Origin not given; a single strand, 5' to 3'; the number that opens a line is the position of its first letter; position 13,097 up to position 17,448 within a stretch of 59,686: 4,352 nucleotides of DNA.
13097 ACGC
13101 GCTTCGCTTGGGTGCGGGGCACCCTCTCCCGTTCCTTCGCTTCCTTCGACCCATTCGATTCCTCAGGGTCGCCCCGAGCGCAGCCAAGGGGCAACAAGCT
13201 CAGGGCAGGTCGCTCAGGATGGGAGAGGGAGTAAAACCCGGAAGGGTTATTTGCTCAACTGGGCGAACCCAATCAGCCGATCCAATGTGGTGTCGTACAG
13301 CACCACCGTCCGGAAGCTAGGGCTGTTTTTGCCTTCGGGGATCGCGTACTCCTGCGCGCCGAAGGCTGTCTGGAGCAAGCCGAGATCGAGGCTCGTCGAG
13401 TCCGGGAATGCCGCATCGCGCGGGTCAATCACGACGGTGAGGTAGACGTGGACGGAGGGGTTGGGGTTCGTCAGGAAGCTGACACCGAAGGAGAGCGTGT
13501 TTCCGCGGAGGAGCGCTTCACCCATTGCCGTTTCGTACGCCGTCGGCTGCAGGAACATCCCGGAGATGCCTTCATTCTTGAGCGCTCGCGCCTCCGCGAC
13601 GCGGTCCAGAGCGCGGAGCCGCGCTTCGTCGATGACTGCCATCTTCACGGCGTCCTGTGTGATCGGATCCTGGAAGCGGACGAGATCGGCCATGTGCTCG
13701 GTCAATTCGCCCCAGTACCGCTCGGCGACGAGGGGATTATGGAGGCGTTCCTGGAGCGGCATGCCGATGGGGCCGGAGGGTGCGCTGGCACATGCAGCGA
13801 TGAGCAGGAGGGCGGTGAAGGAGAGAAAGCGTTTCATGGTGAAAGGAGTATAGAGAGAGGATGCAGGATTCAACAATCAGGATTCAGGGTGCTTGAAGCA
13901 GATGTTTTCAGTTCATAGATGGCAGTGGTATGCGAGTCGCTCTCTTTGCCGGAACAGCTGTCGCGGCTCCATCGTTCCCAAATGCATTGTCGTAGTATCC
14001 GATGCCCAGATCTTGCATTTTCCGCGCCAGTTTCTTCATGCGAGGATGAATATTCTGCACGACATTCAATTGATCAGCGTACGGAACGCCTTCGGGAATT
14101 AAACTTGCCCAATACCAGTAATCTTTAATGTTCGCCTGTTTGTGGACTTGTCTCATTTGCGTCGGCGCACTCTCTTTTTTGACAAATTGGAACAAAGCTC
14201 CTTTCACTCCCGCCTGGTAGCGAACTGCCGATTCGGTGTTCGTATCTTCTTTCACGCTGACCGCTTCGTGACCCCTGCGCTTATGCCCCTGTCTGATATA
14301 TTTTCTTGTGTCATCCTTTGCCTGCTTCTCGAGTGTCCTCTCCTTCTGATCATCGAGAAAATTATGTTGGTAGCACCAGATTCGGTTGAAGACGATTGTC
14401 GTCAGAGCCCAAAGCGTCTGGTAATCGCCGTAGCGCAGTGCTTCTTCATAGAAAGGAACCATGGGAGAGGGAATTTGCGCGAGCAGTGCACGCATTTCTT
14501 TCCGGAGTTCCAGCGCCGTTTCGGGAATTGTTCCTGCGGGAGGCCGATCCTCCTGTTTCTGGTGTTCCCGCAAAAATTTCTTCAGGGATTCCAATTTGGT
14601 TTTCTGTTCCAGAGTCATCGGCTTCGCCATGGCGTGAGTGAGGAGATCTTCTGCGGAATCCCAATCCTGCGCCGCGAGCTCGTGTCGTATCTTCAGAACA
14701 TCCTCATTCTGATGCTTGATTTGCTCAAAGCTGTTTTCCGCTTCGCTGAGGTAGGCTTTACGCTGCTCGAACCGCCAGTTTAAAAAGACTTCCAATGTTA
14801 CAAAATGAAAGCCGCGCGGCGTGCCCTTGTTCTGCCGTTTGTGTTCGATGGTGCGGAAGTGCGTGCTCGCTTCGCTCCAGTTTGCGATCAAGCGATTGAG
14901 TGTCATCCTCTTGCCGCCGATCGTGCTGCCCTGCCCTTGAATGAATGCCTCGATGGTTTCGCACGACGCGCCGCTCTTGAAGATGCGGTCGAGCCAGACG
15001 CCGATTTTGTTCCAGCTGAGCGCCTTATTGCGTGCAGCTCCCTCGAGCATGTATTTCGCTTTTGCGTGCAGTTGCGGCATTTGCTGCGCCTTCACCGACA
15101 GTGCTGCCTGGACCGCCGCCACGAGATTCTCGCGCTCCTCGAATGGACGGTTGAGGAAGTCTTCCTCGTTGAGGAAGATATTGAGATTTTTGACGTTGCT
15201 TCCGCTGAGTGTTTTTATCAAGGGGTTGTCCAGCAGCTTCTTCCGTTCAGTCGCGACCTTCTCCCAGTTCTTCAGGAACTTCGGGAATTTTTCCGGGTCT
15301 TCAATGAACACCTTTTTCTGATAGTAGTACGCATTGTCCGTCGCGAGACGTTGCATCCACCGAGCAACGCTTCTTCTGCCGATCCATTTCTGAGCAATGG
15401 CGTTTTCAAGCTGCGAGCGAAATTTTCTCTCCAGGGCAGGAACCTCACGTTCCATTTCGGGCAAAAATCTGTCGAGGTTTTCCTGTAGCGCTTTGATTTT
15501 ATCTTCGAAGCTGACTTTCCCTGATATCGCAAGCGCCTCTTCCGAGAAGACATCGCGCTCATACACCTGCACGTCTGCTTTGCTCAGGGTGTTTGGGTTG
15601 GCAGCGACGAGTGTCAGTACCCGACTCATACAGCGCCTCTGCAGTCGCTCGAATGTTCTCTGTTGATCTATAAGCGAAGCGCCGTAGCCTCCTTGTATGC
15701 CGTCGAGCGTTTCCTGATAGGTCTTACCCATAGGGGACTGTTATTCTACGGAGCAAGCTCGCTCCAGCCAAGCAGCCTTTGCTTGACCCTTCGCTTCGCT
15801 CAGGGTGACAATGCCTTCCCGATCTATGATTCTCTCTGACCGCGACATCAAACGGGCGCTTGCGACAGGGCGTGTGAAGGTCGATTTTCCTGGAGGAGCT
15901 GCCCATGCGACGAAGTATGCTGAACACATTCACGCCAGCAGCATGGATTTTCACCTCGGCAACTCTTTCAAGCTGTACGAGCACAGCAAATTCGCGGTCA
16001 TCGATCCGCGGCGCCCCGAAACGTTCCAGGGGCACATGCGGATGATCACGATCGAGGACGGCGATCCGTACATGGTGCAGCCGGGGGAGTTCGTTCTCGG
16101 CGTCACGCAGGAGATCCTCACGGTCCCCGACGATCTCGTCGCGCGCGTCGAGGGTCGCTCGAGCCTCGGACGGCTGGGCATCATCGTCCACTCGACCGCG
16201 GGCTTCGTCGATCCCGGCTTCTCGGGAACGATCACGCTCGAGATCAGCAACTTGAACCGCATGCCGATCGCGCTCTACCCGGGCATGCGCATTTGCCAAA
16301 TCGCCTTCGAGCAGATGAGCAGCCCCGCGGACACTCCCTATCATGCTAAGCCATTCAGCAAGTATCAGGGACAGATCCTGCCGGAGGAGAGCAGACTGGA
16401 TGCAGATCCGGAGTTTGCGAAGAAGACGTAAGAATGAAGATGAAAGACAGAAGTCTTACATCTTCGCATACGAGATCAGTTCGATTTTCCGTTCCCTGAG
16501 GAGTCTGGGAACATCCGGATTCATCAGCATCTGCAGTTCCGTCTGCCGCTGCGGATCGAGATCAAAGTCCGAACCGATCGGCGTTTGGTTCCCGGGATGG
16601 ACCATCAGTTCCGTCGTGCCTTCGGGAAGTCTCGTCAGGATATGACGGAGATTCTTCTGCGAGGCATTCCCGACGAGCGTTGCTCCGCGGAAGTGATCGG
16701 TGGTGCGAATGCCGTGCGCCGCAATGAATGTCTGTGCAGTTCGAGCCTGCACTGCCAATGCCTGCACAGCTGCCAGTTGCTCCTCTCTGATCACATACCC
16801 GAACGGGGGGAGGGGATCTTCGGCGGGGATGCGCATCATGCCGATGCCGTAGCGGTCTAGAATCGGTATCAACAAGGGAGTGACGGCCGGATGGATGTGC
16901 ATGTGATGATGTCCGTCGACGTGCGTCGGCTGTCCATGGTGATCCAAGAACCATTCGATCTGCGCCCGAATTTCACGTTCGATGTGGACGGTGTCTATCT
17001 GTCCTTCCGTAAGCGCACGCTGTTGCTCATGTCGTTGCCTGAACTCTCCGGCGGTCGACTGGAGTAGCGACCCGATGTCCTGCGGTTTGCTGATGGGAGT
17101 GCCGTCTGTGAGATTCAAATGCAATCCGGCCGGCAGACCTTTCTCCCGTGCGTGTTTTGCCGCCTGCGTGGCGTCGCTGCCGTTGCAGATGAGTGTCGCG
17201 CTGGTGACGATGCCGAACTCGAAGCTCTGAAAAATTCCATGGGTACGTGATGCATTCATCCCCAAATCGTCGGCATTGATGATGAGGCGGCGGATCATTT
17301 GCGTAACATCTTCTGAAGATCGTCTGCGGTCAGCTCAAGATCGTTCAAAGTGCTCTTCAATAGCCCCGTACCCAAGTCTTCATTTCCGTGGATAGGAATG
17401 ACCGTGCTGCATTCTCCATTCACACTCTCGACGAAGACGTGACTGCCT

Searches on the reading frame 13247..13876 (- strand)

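Call 66: search_protein_families(library=pfam, proteins=[window:13247-13876:-], max_evalue=0.00001)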
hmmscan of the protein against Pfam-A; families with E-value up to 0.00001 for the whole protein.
window:13247-13876:- (209 aa): 1 family
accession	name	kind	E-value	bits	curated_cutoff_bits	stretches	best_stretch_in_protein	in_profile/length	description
PF10517.14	DM13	-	6.4e-07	30.4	25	1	124-207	17-105/105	Electron transfer DM13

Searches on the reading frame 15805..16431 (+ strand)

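Call 67: search_protein_families(library=pfam, proteins=[window:15805-16431:+], max_evalue=0.00001)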
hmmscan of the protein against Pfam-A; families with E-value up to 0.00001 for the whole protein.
window:15805-16431:+ (208 aa): 4 families
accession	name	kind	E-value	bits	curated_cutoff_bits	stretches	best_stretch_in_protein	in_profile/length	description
PF22769.1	DCD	-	1.7e-47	161.8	27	1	9-171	1-153/153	dCTP deaminase-like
PF00692.24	dUTPase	-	2.7e-10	40.6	22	1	89-176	24-109/129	dUTPase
PF22569.1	DCD_C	-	5.9e-10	39.3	22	1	60-192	49-186/192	2'-deoxycytidine 5'-triphosphate deaminase (DCD), C-terminal domain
PF06559.16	DCD_N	-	4.7e-06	27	21.4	1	9-170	4-162/164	2'-deoxycytidine 5'-triphosphate deaminase (DCD) N-terminal domain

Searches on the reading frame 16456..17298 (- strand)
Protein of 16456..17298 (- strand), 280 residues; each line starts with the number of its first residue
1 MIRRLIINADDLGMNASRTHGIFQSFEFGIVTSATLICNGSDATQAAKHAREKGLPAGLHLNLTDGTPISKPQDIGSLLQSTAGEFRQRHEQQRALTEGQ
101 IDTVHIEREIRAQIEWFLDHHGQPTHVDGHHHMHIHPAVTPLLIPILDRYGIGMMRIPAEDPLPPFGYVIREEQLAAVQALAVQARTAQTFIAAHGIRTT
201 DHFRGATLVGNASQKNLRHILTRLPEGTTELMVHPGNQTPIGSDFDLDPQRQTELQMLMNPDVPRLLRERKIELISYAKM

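Call 67: search_protein_families(library=pfam, proteins=[window:16456-17298:-], max_evalue=0.00001)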
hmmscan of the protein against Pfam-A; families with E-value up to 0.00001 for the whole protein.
window:16456-17298:- (280 aa): 1 family
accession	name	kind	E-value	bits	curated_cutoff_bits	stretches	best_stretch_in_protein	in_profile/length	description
PF04794.17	YdjC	-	1.3e-63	215.7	29.7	1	4-269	1-266/266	YdjC-like protein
